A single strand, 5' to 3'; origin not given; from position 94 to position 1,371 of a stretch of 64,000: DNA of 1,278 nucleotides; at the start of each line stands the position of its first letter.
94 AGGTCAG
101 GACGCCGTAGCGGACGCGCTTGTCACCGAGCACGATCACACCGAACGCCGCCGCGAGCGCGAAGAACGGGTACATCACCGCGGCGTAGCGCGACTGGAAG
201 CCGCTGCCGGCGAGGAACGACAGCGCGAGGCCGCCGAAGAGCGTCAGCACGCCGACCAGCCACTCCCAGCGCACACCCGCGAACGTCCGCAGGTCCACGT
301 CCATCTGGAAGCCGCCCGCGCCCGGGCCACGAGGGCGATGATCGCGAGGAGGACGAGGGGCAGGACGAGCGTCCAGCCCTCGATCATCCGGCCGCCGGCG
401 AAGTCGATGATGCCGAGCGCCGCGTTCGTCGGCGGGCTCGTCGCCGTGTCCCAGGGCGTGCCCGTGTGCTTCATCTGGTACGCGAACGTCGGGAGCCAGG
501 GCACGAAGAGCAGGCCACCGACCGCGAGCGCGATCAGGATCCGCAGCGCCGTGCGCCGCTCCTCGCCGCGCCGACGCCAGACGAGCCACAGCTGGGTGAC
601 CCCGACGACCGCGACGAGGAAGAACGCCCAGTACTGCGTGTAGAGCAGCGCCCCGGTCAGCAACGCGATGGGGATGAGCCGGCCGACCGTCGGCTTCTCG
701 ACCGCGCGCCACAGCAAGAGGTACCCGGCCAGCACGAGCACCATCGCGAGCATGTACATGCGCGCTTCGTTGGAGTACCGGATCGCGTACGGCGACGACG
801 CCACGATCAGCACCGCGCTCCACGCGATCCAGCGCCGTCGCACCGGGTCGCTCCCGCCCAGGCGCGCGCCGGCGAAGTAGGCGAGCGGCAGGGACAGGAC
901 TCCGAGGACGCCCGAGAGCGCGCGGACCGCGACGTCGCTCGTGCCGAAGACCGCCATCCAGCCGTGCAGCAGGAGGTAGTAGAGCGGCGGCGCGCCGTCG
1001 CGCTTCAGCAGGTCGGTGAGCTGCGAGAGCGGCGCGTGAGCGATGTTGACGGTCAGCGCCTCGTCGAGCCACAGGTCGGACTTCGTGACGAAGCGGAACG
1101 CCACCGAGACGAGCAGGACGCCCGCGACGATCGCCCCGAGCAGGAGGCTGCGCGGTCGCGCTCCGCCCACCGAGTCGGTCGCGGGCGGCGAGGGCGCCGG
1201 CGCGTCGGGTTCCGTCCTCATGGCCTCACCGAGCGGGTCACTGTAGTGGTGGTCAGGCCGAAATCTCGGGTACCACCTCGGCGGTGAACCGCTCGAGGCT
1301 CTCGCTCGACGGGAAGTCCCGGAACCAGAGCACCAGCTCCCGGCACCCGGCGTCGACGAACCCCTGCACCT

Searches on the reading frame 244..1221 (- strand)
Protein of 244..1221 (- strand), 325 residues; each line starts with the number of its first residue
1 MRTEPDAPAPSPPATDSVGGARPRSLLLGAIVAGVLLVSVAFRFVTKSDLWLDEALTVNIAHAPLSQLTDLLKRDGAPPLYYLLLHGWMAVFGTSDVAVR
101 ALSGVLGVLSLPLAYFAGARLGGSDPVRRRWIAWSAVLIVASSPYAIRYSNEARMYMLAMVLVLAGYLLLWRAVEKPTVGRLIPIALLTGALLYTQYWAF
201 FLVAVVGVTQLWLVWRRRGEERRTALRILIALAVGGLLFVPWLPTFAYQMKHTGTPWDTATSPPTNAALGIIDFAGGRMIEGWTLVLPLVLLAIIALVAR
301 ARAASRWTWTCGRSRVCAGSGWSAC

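Call 15: search_protein_families(library=pfam, proteins=[window:244-1221:-], max_evalue=0.00001)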
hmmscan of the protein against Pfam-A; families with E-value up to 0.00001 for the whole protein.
window:244-1221:- (325 aa): 2 families
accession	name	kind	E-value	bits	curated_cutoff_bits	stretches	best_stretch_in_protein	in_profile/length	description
PF13231.12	PMT_2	-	1e-07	32.7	26.1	1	78-243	3-158/160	Dolichyl-phosphate-mannose-protein mannosyltransferase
PF02366.24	PMT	-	4.1e-07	30.3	22.7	1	90-243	75-231/245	Dolichyl-phosphate-mannose-protein mannosyltransferase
